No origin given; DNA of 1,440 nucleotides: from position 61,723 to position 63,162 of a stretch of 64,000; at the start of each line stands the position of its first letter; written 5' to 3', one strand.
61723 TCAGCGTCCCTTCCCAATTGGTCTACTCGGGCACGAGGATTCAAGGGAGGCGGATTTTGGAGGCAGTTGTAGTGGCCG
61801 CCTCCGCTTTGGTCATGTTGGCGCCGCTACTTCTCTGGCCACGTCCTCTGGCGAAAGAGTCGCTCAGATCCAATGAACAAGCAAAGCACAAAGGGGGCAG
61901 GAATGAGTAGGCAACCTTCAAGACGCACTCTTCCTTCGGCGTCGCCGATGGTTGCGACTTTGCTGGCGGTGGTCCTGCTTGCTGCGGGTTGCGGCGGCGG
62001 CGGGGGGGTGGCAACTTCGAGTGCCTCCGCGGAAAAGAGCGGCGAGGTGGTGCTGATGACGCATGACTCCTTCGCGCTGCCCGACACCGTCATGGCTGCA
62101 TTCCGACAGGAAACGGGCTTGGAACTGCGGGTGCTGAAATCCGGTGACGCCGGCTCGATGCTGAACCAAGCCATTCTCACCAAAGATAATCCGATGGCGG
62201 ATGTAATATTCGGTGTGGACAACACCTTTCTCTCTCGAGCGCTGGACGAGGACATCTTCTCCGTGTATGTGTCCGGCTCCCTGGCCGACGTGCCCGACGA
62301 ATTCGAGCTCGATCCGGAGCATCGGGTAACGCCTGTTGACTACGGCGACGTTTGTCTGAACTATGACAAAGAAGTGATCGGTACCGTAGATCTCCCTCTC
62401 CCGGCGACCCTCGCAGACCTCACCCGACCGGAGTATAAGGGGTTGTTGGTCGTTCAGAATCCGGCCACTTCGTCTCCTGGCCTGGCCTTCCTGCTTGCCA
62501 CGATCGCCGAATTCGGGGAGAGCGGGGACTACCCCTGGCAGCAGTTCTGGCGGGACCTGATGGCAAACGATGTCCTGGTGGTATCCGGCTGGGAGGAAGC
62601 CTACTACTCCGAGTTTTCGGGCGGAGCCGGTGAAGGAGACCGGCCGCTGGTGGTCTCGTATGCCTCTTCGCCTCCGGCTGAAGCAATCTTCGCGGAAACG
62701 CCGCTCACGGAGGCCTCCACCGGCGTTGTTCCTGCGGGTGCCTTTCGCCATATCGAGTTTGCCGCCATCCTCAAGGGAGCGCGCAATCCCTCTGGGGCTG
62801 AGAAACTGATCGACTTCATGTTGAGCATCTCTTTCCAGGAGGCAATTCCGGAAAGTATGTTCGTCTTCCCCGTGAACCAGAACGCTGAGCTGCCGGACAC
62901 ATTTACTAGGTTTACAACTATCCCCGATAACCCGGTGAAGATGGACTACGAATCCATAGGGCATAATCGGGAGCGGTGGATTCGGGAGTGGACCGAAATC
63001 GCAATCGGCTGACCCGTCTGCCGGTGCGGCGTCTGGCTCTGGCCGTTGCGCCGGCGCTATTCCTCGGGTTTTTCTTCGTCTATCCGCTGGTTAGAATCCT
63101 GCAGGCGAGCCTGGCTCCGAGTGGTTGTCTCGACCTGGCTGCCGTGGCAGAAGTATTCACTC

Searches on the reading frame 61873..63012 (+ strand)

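Call 78: search_protein_families(library=pfam, proteins=[window:61873-63012:+], max_evalue=1e-10)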
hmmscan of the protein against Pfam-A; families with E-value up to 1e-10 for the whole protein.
window:61873-63012:+ (379 aa): 2 families
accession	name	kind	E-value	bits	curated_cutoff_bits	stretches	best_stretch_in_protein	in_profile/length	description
PF13343.11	SBP_bac_6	-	2.4e-24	86.6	24.6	1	106-341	1-226/245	Bacterial extracellular solute-binding protein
PF13416.11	SBP_bac_8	-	3.2e-12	47.3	27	1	73-346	2-273/279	Bacterial extracellular solute-binding protein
